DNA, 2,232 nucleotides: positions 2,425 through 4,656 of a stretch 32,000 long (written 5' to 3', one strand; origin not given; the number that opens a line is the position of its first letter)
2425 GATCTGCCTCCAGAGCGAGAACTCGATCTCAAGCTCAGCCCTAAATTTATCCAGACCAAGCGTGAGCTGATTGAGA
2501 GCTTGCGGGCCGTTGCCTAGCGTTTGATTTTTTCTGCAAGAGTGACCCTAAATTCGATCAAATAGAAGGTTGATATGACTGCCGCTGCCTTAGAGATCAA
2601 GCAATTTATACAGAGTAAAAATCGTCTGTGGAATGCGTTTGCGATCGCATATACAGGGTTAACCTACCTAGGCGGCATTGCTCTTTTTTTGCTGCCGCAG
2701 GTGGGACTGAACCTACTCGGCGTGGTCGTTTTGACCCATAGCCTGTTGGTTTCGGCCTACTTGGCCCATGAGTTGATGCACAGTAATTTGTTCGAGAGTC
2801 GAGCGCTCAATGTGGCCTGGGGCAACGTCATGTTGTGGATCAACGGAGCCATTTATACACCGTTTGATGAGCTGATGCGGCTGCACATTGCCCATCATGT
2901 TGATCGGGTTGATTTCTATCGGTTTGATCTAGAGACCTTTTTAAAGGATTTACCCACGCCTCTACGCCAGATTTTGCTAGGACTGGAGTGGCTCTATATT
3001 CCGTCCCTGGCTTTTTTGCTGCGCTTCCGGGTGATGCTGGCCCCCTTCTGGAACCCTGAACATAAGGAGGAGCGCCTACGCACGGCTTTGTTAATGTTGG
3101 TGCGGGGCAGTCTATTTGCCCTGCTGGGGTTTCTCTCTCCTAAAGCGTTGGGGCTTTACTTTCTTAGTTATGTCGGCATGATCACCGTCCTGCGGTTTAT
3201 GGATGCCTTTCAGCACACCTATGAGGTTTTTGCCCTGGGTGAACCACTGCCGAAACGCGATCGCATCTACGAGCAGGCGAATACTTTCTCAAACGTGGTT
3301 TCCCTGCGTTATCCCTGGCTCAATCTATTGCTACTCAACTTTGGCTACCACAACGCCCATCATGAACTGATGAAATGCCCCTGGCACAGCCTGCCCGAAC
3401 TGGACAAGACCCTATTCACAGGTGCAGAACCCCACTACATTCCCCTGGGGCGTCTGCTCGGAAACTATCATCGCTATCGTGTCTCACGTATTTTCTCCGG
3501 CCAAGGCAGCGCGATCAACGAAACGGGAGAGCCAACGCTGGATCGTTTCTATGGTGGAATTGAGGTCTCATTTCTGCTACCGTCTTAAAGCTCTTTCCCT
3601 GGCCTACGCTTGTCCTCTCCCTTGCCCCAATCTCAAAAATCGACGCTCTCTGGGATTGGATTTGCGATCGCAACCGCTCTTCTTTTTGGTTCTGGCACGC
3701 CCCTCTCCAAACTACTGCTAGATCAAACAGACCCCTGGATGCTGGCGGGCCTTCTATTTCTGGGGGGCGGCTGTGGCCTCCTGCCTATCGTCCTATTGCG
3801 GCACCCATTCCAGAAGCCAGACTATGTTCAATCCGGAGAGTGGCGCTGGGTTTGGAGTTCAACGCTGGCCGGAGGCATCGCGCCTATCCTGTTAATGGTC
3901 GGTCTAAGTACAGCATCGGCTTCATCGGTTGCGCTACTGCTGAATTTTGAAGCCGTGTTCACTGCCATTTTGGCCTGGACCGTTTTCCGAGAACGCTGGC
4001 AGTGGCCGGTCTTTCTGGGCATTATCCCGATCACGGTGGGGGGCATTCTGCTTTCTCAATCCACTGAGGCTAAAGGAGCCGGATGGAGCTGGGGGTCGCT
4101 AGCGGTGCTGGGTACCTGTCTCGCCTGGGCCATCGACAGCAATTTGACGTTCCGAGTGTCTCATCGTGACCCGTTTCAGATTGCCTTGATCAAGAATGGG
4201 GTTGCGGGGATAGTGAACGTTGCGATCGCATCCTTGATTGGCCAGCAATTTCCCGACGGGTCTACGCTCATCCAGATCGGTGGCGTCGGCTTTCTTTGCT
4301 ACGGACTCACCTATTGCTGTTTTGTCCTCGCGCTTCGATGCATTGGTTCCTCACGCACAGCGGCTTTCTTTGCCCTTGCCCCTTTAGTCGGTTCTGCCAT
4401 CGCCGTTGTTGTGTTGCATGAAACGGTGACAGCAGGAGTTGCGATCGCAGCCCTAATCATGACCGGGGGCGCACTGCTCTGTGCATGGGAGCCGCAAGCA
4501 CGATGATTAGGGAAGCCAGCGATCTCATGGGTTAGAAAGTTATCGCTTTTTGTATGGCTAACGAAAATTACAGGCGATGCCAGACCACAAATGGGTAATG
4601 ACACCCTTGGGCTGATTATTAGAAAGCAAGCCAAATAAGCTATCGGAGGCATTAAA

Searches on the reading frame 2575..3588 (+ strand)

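Call 5: search_protein_families(library=pfam, proteins=[window:2575-3588:+])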
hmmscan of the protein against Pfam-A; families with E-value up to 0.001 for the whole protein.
window:2575-3588:+ (337 aa): 1 family
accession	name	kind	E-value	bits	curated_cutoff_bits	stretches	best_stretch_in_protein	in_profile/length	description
PF00487.30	FA_desaturase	-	6.7e-27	95.3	29.7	1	47-291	6-249/253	Fatty acid desaturase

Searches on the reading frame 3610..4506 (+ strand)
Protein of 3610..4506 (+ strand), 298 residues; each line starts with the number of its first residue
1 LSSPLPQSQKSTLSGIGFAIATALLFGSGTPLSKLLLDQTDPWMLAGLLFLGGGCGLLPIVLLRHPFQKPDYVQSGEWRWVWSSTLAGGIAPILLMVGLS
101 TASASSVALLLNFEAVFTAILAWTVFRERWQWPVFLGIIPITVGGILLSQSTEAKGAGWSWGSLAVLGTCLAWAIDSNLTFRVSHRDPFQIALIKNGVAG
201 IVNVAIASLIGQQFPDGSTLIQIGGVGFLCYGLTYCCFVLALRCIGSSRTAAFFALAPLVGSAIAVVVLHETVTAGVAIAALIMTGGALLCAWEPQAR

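Call 5: search_protein_families(library=pfam, proteins=[window:3610-4506:+])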
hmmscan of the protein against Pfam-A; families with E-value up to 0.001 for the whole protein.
window:3610-4506:+ (298 aa): 2 families
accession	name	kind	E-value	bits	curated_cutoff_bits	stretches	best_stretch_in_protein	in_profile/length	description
PF00892.27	EamA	-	1.6e-31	109.8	28.2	2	14-149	2-134/135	EamA-like transporter family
PF03151.22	TPT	-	0.00042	20.2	30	0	41-155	30-141/291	Triose-phosphate Transporter family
